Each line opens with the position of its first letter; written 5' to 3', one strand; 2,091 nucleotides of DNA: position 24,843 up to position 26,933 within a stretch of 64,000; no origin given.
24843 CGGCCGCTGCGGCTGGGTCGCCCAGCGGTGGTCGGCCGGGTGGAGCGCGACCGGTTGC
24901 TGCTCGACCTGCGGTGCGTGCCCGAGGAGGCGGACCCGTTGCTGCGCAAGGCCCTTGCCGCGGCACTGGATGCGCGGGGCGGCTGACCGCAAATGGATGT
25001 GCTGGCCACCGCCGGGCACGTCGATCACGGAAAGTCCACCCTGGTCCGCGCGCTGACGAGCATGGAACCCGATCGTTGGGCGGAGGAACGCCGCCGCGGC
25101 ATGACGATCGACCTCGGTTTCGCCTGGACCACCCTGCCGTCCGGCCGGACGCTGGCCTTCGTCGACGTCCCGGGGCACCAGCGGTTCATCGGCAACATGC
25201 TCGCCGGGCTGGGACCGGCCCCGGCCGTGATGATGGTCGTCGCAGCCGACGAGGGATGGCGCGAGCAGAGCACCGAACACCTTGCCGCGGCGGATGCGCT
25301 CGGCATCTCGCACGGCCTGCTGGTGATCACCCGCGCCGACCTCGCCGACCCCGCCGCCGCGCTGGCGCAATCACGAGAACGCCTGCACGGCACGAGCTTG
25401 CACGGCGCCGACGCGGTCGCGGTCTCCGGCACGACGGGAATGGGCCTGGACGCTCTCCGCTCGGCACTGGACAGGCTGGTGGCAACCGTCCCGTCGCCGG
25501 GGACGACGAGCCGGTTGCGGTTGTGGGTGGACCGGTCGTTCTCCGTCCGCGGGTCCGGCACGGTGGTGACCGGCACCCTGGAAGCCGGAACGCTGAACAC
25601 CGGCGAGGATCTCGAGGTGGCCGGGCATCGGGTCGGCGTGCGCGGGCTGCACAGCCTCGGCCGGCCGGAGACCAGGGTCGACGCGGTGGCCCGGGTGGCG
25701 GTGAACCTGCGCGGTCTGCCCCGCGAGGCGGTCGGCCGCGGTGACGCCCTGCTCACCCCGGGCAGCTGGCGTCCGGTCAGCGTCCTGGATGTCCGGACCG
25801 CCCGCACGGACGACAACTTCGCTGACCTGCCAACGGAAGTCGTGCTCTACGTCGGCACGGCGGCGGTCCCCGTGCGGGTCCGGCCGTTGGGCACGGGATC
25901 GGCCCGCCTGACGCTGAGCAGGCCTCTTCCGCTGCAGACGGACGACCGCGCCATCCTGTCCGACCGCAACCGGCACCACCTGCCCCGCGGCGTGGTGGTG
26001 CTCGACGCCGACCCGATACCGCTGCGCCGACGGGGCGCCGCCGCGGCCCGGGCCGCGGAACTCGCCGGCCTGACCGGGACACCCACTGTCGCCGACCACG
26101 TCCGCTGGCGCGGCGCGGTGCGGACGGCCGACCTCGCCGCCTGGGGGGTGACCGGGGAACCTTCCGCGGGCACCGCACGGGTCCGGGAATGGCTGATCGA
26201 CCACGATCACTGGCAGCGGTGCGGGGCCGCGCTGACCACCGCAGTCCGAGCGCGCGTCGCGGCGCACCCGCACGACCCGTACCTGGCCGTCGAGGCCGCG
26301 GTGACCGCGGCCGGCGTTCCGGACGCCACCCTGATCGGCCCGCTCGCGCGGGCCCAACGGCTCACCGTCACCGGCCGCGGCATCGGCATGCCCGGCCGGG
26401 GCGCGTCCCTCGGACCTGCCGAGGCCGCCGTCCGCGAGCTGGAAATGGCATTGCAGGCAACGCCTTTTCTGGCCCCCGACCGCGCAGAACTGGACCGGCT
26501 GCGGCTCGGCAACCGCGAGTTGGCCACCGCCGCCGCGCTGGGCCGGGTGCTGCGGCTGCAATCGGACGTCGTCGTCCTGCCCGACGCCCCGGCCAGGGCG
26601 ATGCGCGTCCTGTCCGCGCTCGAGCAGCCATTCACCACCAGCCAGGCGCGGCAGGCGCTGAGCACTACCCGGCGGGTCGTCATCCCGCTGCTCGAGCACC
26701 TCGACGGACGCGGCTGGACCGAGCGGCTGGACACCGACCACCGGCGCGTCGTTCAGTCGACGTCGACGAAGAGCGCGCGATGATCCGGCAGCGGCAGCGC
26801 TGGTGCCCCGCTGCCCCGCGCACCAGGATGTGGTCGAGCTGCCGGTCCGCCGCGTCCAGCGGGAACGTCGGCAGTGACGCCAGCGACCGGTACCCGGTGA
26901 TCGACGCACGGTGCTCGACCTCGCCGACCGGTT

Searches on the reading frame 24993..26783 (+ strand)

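Call 6: search_protein_families(library=ncbifam, proteins=[window:24993-26783:+])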
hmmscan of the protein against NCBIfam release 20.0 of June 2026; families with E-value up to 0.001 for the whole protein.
window:24993-26783:+ (596 aa): 18 families
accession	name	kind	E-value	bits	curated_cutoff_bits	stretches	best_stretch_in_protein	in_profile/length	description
TIGR00475.1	selB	equivalog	4.9e-75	253.3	242.25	1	4-339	3-338/581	selenocysteine-specific translation elongation factor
NF003077.0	PRK04000.1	equivalog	3.8e-33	115.2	315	2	52-210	85-254/412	translation initiation factor IF-2 subunit gamma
TIGR03680.1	eif2g_arch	equivalog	2.8e-31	109.2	514.5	2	52-210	81-250/407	translation initiation factor IF-2 subunit gamma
NF009373.0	PRK12736.1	subfamily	1.7e-28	99.5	452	1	5-262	16-302/394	elongation factor Tu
NF008969.0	PRK12317.1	subfamily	3.2e-28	98.5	502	2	27-119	61-154/426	elongation factor 1-alpha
NF000766.0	PRK00049.1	subfamily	8.1e-27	94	449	1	5-263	16-305/396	elongation factor Tu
NF009372.0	PRK12735.1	subfamily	1.9e-25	89.5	479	1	5-262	16-304/396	elongation factor Tu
TIGR00485.1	EF-Tu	equivalog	6.6e-24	84.4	522.4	1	5-263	16-303/394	elongation factor Tu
TIGR00483.1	EF-1_alpha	equivalog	4.3e-18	65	540.1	1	27-116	61-152/427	translation elongation factor EF-1 subunit alpha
NF004035.0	PRK05506.1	subfamily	6e-13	47.9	715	1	29-119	82-171/632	bifunctional sulfate adenylyltransferase subunit 1/adenylylsulfate kinase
TIGR02034.1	CysN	subfamily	2.3e-12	46.7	336.1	1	30-120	59-148/406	sulfate adenylyltransferase, large subunit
TIGR00487.1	IF-2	equivalog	2.5e-11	43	424.4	1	3-219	89-306/587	translation initiation factor IF-2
NF003478.0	PRK05124.1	equivalog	6.9e-10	38.1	590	1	31-119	87-174/475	sulfate adenylyltransferase subunit CysN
TIGR01393.1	lepA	equivalog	3e-07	29.2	533.9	1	8-206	10-221/595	translation elongation factor 4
NF009377.1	PRK12740.1-1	equivalog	1e-06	27.5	890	1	18-129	47-156/700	elongation factor G-like protein EF-G2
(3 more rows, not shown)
